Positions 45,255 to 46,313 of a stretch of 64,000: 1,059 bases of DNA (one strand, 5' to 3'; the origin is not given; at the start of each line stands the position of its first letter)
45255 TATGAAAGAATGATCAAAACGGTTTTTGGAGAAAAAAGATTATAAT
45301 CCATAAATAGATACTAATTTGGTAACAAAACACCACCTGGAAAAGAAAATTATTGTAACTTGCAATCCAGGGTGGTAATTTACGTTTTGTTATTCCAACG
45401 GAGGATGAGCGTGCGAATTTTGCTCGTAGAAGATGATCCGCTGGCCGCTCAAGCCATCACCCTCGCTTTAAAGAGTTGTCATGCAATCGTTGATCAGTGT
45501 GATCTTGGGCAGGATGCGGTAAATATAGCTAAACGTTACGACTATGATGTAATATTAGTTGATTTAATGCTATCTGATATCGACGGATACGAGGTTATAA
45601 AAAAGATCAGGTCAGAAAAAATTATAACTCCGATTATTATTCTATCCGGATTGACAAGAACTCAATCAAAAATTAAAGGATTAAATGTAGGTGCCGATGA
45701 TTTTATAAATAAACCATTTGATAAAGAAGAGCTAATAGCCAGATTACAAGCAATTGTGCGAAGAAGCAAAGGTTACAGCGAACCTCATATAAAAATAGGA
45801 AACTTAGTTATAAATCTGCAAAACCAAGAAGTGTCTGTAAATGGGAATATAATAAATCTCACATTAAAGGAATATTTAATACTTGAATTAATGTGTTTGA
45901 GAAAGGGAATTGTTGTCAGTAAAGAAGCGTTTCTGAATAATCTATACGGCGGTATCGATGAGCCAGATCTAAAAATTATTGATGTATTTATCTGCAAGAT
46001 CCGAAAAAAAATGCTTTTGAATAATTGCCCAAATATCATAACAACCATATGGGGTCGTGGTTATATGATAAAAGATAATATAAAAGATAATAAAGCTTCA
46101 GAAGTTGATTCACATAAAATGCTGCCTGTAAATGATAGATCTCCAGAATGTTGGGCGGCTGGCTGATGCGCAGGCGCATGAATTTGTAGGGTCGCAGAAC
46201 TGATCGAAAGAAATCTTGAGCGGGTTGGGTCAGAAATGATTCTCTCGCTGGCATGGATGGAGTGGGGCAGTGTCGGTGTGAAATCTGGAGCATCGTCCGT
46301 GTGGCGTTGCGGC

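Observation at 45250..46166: AT-rich (about 30% G+C) island encoding a single intact CtrA-like orphan response regulator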

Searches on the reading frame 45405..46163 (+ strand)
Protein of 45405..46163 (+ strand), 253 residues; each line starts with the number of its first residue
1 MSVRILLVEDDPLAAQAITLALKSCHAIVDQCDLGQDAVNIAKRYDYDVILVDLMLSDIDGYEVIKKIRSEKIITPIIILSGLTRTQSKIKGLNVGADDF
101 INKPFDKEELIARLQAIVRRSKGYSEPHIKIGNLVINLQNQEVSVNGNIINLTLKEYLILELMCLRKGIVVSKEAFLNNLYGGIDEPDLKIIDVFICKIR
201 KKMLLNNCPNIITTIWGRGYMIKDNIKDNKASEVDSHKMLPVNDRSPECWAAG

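Call 4: search_protein_families(library=ncbifam, proteins=[window:45405-46163:+], max_evalue=0.001)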
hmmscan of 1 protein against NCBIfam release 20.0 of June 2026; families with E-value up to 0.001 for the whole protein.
window:45405-46163:+ (253 aa): 104 families (the best 25 are shown)
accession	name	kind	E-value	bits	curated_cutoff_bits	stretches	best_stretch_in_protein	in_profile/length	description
NF045991.1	RespRegCtrARhodob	equivalog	7.3e-94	313.7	350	1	3-224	1-223/224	response regulator transcription factor CtrA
NF008078.0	PRK10816.1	equivalog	1.5e-45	155.5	336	1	3-222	1-220/223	two-component system response regulator PhoP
NF007928.2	PRK10643.1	equivalog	9.8e-45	152.8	330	1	4-221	2-215/216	two-component system response regulator PmrA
NF041734.1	resp_reg_RppA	equivalog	1.7e-44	151.9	250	1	4-223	2-228/229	two-component system response regulator RppA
NF040689.1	MtrAB_MtrA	equivalog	2.9e-44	151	300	1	5-221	1-217/219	MtrAB system response regulator MtrA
TIGR01387.1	cztR_silR_copR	subfamily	2.3e-43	148.4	279.2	1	5-221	1-217/218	heavy metal response regulator transcription factor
NF045944.1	ResRegRpaBCyano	equivalog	2e-42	145.2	330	1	6-223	1-228/229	response regulator transcription factor RpaB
TIGR02154.1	PhoB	equivalog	8.6e-41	139.7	296.2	1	1-222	1-225/226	phosphate regulon transcriptional regulator PhoB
NF033117.2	vanR_ACDEGLN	exception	1.6e-39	135.8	350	1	5-222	1-225/226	VanR-ABDEGLN family response regulator transcription factor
NF007346.1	PRK09836.1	equivalog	4.5e-38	131.3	420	1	4-223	2-222/227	copper/silver response regulator transcription factor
NF012023.0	PRK15479.1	equivalog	1.3e-37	129.5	337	1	3-223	1-218/224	transcriptional regulator TctD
NF053854.1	RespRegPhoBBctds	equivalog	2.3e-37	128.6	270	1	5-222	1-224/225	two-component system response regulator PhoB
NF041733.1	resp_reg_CseB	equivalog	6.5e-36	123.8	350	1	4-223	2-227/228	two-component system response regulator CseB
NF008296.0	PRK11083.1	equivalog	1.3e-35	122.9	273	1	3-223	4-226/228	two-component system response regulator CreB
NF051850.1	RespRegRprY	equivalog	2.2e-35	122.2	370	1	2-222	4-226/234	response regulator transcription factor RprY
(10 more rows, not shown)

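Call 5: search_protein_families(library=pfam, proteins=[window:45405-46163:+])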
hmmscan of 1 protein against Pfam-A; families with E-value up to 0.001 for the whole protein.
window:45405-46163:+ (253 aa): 2 families
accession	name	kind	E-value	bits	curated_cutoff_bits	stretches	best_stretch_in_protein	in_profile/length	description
PF00072.30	Response_reg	-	3.2e-27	95.3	30.2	1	5-114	1-110/111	Response regulator receiver domain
PF00486.34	Trans_reg_C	-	1.2e-16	60.9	26.2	1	150-221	4-76/77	Transcriptional regulatory protein, C terminal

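Call 8: find_homologous_proteins(query=window:45405-46163:+)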
Query window:45405-46163:+ (253 aa): 7998 proteins with E <= 0.001 among 8000 candidates; the best 120 are listed.
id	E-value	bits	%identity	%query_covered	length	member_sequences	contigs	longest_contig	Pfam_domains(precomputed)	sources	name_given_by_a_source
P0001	1.7e-159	547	100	99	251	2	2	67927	PF00486.35,PF00072.31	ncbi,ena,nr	ncbi:MAG TPA: response regulator transcription factor [Acetobacteraceae bacterium]|nr:response regul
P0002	5.0e-90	320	60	91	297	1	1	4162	PF00486.35,PF00072.31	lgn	-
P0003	1.0e-89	319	60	89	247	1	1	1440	PF00486.35,PF00072.31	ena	-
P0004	2.4e-89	317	59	88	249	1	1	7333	PF00486.35,PF00072.31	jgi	jgi:two-component system, cell cycle response regulator CtrA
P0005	2.9e-89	317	59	91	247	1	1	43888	PF00486.35,PF00072.31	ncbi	-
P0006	7.0e-89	316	59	89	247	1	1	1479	PF00486.35,PF00072.31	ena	-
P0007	7.3e-89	316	59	91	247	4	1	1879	PF00486.35,PF00072.31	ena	-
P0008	2.0e-88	314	60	88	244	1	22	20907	PF00486.35,PF00072.31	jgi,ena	-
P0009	2.0e-88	314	60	88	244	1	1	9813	PF00486.35,PF00072.31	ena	-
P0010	2.6e-88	314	56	97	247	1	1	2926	PF00486.35,PF00072.31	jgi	jgi:two-component system, cell cycle response regulator CtrA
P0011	3.1e-88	314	59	92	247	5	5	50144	PF00486.35,PF00072.31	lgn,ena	-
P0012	3.4e-88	314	60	88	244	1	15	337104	PF00486.35,PF00072.31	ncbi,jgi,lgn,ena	jgi:two-component system cell cycle response regulator CtrA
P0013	5.8e-88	313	59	91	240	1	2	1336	PF00486.35,PF00072.31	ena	-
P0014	7.8e-88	312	55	99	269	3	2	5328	PF00486.35,PF00072.31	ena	-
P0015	7.9e-88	312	57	92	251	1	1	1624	PF00486.35,PF00072.31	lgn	-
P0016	7.9e-88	312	58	90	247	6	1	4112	PF00486.35,PF00072.31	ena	-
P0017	9.1e-88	312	59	89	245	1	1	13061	PF00486.35,PF00072.31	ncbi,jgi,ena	-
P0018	9.4e-88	312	59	90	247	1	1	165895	PF00486.35,PF00072.31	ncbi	-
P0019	1.1e-87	312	59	88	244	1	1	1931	PF00486.35,PF00072.31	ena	-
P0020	1.2e-87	312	56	95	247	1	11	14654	PF00486.35,PF00072.31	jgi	jgi:two-component system cell cycle response regulator CtrA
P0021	1.2e-87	312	58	93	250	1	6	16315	PF00486.35,PF00072.31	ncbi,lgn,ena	-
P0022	1.2e-87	312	59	89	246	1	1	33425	PF00486.35,PF00072.31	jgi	jgi:two-component system cell cycle response regulator CtrA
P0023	1.4e-87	312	59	88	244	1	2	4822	PF00486.35,PF00072.31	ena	-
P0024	1.5e-87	311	57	91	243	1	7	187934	PF00486.35,PF00072.31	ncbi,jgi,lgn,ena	jgi:two-component system cell cycle response regulator CtrA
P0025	1.5e-87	311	59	88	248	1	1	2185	PF00486.35,PF00072.31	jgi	jgi:two-component system cell cycle response regulator CtrA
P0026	1.5e-87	311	56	95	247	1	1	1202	PF00486.35,PF00072.31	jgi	jgi:two-component system, cell cycle response regulator CtrA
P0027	1.7e-87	311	59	91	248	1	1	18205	PF00486.35,PF00072.31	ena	-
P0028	1.7e-87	311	59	88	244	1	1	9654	PF00486.35,PF00072.31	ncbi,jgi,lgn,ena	jgi:two-component system cell cycle response regulator CtrA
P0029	1.7e-87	311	59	88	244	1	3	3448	PF00486.35,PF00072.31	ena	-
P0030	1.7e-87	311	56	92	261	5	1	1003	PF00486.35,PF00072.31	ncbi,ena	-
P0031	1.8e-87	311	59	88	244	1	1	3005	PF00486.35,PF00072.31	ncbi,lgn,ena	-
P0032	1.8e-87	311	59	88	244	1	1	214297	PF00486.35,PF00072.31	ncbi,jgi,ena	jgi:two-component system cell cycle response regulator CtrA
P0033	1.8e-87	311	59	88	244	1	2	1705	PF00486.35,PF00072.31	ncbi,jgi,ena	jgi:two-component system cell cycle response regulator CtrA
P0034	1.8e-87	311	59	88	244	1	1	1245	PF00486.35,PF00072.31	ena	-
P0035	2.1e-87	311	58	90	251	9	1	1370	PF00486.35,PF00072.31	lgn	-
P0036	2.1e-87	311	58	91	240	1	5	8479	PF00486.35,PF00072.31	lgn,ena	-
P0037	2.2e-87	311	58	89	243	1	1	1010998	PF00486.35,PF00072.31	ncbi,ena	-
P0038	2.3e-87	311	59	88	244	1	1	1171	PF00486.35,PF00072.31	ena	-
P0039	2.4e-87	311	58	92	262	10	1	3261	PF00486.35,PF00072.31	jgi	-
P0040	2.5e-87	311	58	91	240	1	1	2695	PF00486.35,PF00072.31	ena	-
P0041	2.7e-87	311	58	88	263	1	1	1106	PF00486.35,PF00072.31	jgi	-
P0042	2.8e-87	311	60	88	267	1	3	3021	PF00486.35,PF00072.31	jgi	jgi:two-component system cell cycle response regulator CtrA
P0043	2.9e-87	311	60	88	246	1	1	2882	PF00486.35,PF00072.31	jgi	jgi:two-component system cell cycle response regulator CtrA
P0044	2.9e-87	311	60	88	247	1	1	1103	PF00486.35,PF00072.31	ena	-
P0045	3.0e-87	310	59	88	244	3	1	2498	PF00486.35,PF00072.31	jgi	-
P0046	3.8e-87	310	57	92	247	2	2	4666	PF00486.35,PF00072.31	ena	-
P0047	3.8e-87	310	57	94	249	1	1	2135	PF00486.35,PF00072.31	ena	-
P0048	3.9e-87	310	59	88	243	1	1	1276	PF00486.35,PF00072.31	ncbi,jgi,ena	jgi:two-component system cell cycle response regulator CtrA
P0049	4.0e-87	310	59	88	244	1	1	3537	PF00486.35,PF00072.31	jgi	jgi:two-component system cell cycle response regulator CtrA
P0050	4.1e-87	310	58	88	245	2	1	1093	PF00486.35,PF00072.31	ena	-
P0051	4.3e-87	310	59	90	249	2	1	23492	PF00486.35,PF00072.31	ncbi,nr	ncbi:MAG: response regulator transcription factor [Rhodospirillales bacterium]|nr:response regulator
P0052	4.5e-87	310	58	91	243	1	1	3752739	PF00486.35,PF00072.31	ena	-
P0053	4.8e-87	310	57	88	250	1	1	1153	PF00486.35,PF00072.31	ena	-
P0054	4.9e-87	310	58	90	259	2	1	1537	PF00486.35,PF00072.31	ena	-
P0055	5.2e-87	310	56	99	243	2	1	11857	PF00486.35,PF00072.31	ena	-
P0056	5.8e-87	310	59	89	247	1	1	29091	PF00486.35,PF00072.31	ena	-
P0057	5.9e-87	310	58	90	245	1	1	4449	PF00486.35,PF00072.31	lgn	-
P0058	6.0e-87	309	59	88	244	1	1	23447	PF00486.35,PF00072.31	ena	-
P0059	6.1e-87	309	59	89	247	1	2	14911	PF00486.35,PF00072.31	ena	-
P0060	6.2e-87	309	59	88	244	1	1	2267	PF00486.35,PF00072.31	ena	-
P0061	6.9e-87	309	59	88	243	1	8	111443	PF00486.35,PF00072.31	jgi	jgi:two-component system cell cycle response regulator CtrA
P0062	6.9e-87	309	60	88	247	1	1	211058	PF00486.35,PF00072.31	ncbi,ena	-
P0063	7.0e-87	309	57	90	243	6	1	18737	PF00486.35,PF00072.31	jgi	jgi:two-component system cell cycle response regulator CtrA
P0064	7.2e-87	309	56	93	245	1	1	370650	PF00486.35,PF00072.31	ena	-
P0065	7.3e-87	309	56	96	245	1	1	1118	PF00486.35,PF00072.31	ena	-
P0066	7.4e-87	309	59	89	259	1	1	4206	PF00486.35,PF00072.31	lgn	-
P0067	7.7e-87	309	59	88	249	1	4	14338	PF00486.35,PF00072.31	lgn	-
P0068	8.0e-87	309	59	88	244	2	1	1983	PF00486.35,PF00072.31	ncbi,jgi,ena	jgi:two-component system cell cycle response regulator CtrA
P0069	8.4e-87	309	60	88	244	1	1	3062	PF00486.35,PF00072.31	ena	-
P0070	8.6e-87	309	57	91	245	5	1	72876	PF00486.35,PF00072.31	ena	-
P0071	8.7e-87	309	59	88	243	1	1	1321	PF00486.35,PF00072.31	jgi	jgi:two-component system cell cycle response regulator CtrA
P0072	8.9e-87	309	57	92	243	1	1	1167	PF00486.35,PF00072.31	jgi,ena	-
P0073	9.2e-87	309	58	88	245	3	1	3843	PF00486.35,PF00072.31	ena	-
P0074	9.6e-87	309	60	89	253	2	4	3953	PF00486.35,PF00072.31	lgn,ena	-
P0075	1.0e-86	309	55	93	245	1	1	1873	PF00486.35,PF00072.31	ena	-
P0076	1.0e-86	309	59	88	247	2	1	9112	PF00486.35,PF00072.31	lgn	-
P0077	1.0e-86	309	57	95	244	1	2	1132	PF00486.35,PF00072.31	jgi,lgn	-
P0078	1.1e-86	309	56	94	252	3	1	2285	PF00486.35,PF00072.31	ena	-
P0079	1.1e-86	309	59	88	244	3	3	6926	PF00486.35,PF00072.31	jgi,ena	jgi:two-component system cell cycle response regulator CtrA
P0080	1.1e-86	309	59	89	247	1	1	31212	PF00486.35,PF00072.31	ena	-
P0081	1.1e-86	309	55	91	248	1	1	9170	PF00486.35,PF00072.31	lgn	-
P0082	1.2e-86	309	60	88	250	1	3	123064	PF00486.35,PF00072.31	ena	-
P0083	1.2e-86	308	59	88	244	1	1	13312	PF00486.35,PF00072.31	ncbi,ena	-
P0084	1.2e-86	308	59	91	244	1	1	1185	PF00486.35,PF00072.31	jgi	jgi:two-component system, cell cycle response regulator CtrA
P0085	1.3e-86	308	55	96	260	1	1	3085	PF00486.35,PF00072.31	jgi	jgi:two-component system cell cycle response regulator CtrA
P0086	1.4e-86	308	56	93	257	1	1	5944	PF00486.35,PF00072.31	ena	-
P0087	1.4e-86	308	59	90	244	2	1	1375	PF00486.35,PF00072.31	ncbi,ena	-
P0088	1.4e-86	308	59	88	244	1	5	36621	PF00486.35,PF00072.31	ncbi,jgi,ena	jgi:two-component system cell cycle response regulator CtrA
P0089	1.4e-86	308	60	88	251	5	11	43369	PF00486.35,PF00072.31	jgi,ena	-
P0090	1.4e-86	308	59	88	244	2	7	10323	PF00486.35,PF00072.31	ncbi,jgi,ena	jgi:two-component system cell cycle response regulator CtrA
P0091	1.5e-86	308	59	88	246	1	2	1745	PF00486.35,PF00072.31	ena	-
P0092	1.6e-86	308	54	99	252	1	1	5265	PF00486.35,PF00072.31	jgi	jgi:two-component system cell cycle response regulator CtrA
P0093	1.6e-86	308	56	95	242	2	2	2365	PF00486.35,PF00072.31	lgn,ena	-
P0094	1.7e-86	308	57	91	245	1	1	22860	PF00486.35,PF00072.31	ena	-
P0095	1.8e-86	308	54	100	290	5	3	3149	PF00486.35,PF00072.31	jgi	-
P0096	1.9e-86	308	55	96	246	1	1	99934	PF00486.35,PF00072.31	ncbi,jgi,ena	jgi:two-component system cell cycle response regulator CtrA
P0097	2.0e-86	308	60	88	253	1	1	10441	PF00486.35,PF00072.31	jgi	jgi:two-component system cell cycle response regulator CtrA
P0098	2.1e-86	308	56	91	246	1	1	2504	PF00486.35,PF00072.31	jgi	-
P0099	2.1e-86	308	59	88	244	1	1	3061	PF00486.35,PF00072.31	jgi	jgi:two-component system cell cycle response regulator CtrA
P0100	2.2e-86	308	58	88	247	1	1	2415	PF00486.35,PF00072.31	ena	-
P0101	2.3e-86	308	59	88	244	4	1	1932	PF00486.35,PF00072.31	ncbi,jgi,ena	jgi:two-component system cell cycle response regulator CtrA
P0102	2.3e-86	308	57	88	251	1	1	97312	PF00486.35,PF00072.31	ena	-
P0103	2.5e-86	307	60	88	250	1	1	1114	PF00486.35,PF00072.31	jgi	jgi:two-component system, cell cycle response regulator CtrA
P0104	2.5e-86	307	57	88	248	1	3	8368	PF00486.35,PF00072.31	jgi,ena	-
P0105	2.7e-86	307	58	88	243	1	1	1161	PF00486.35,PF00072.31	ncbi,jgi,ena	jgi:two-component system cell cycle response regulator CtrA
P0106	2.7e-86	307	59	88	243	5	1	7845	PF00486.35,PF00072.31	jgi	jgi:two-component system cell cycle response regulator CtrA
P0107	2.8e-86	307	57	88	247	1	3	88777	PF00486.35,PF00072.31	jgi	-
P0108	2.9e-86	307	58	91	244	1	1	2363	PF00486.35,PF00072.31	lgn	-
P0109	2.9e-86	307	58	90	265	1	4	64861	PF00486.35,PF00072.31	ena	-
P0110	3.0e-86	307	57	91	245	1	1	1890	PF00486.35,PF00072.31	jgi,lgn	-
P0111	3.0e-86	307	56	92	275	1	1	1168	PF00486.35,PF00072.31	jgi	jgi:two-component system cell cycle response regulator CtrA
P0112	3.0e-86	307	58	90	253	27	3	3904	PF00486.35,PF00072.31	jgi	-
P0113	3.2e-86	307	60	88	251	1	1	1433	PF00486.35,PF00072.31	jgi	jgi:two-component system, cell cycle response regulator CtrA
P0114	3.5e-86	307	59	88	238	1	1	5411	PF00486.35,PF00072.31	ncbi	-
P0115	3.7e-86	307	59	91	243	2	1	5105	PF00486.35,PF00072.31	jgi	-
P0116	4.0e-86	307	53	99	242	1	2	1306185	PF00486.35,PF00072.31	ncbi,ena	-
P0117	4.0e-86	307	59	88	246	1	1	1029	PF00486.35,PF00072.31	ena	-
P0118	4.0e-86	307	57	88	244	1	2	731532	PF00486.35,PF00072.31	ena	-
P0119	4.2e-86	307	59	88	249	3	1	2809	PF00486.35,PF00072.31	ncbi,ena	-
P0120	4.2e-86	307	55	90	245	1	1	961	PF00486.35,PF00072.31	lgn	-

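Call 9: find_encoding_contigs(protein=window:45405-46163:+, flank=10000, max_places=10)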
Protein window:45405-46163:+ (253 aa): no gene with exactly this product is on record in the collection.

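Call 10: find_encoding_contigs(protein=P0001, flank=10000, max_places=10)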
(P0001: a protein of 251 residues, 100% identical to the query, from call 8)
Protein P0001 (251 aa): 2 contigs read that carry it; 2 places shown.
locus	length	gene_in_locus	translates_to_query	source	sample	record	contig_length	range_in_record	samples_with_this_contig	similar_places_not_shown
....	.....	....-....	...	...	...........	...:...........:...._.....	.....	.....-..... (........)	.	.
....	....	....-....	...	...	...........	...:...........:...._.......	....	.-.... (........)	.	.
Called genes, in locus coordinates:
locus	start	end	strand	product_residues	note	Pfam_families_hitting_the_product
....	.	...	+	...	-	?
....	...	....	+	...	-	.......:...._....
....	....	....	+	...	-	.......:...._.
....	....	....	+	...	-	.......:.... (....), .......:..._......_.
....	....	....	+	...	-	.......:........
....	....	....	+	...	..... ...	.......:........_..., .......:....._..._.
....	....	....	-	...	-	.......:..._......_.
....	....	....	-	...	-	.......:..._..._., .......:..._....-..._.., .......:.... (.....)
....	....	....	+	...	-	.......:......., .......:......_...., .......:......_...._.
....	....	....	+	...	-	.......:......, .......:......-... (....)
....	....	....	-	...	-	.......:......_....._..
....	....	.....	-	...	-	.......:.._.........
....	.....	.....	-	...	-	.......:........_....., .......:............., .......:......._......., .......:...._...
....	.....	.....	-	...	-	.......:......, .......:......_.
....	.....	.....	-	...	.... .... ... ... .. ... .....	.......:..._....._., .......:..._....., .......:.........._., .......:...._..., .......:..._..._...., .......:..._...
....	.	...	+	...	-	?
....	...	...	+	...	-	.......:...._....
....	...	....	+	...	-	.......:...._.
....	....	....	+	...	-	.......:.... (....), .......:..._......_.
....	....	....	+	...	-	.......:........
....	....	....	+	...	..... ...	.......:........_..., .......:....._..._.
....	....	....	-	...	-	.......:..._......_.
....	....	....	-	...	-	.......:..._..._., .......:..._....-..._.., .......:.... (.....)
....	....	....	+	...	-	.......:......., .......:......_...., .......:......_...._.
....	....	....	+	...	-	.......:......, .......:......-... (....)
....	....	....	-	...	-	?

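Call 11: list_cluster_members(proteins=[P0001])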
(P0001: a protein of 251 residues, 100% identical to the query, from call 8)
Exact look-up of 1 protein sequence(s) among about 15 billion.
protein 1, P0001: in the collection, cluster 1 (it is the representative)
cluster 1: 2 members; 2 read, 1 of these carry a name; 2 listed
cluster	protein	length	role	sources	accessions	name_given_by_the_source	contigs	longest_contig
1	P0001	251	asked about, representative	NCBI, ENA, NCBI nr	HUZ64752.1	MAG TPA: response regulator transcription factor [Acetobacteraceae bacterium] | response regulator transcription factor [Acetobacteraceae bacterium]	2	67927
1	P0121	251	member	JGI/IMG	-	-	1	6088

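Call 14: search_dna_similar(query=window:45405-46163:+, collection=phages, mode=protein, max_rows=15)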
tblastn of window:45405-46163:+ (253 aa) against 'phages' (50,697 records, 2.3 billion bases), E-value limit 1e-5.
Records with a match: 218; places in all: 238; records where one place covers at least 80% of the query: 137.
Best place of each record, by identity: <60% 218.
By first word of the organism name: Bacteriophage 65; Listeria 44; Rhodobacter 20; Salmonella 16; Acinetobacter 16; Enterococcus 15; Staphylococcus 13; Escherichia 7; Roseobacter 6; Streptococcus 3; and 9 more.
By host as written in the record: - 88; Listeria monocytogenes 44; Rhodobacter capsulatus YW1 20; Staphylococcus aureus 13; Enterococcus faecalis 10; Salmonella enterica subsp. enterica serovar Kentucky 9; Homo sapiens 7; Escherichia coli O157:H7 ATCC 43895 6; and 15 more.
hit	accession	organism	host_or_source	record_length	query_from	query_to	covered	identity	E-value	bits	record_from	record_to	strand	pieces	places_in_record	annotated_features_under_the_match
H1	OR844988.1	Staphylococcus phage SA 1306 Kay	Staphylococcus aureus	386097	3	223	87%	38.5%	3e-35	138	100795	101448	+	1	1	record has no annotation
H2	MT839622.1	Bacteriophage sp.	human fecal samples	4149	97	242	58%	53.7%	3e-44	164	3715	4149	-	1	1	record has no annotation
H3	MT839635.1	Bacteriophage sp.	human fecal samples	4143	5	223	87%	35.2%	8e-27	114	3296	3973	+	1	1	record has no annotation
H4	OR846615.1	Enterococcus phage Efs 1-1-1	Enterococcus faecalis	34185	1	232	92%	33.2%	4e-27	115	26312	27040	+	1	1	record has no annotation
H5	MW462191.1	Bacteriophage sp.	freshwater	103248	1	231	91%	33.3%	4e-35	138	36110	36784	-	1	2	transcriptional regulatory protein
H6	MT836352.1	Bacteriophage sp.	human fecal samples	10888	5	229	89%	33.5%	5e-29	120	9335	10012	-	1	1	record has no annotation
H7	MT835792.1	Bacteriophage sp.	human fecal samples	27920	1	223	88%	33.5%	6e-24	105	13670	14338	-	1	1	record has no annotation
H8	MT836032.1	Bacteriophage sp.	human fecal samples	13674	4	220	86%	34.2%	4e-32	129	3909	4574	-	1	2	record has no annotation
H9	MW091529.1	Bacteriophage sp. 103231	sewage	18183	3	236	92%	31.6%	8e-35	137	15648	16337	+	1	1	antibiotic efflux protein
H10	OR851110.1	Salmonella phage S.Kent 1-2-1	Salmonella enterica subsp. enterica ...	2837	3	222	87%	33.6%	1e-33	133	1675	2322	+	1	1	record has no annotation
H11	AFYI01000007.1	Salmonella enterica subsp. enterica serovar Infantis str. ...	Homo sapiens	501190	3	222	87%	33.6%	2e-33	133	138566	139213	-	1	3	response regulator receiver domain protein | arylsulfatase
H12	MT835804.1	Bacteriophage sp.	human fecal samples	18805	1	224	89%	32.9%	2e-30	124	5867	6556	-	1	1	record has no annotation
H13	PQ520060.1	Enterococcus phage IME_EF3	-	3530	1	220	87%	33.5%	1e-23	105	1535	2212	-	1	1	record has no annotation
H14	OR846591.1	Enterococcus phage Efs 1-1-1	Enterococcus faecalis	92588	1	220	87%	33.5%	1e-23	105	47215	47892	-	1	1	record has no annotation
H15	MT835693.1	Bacteriophage sp.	human fecal samples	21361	4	230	90%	32.4%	5e-24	106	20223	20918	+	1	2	record has no annotation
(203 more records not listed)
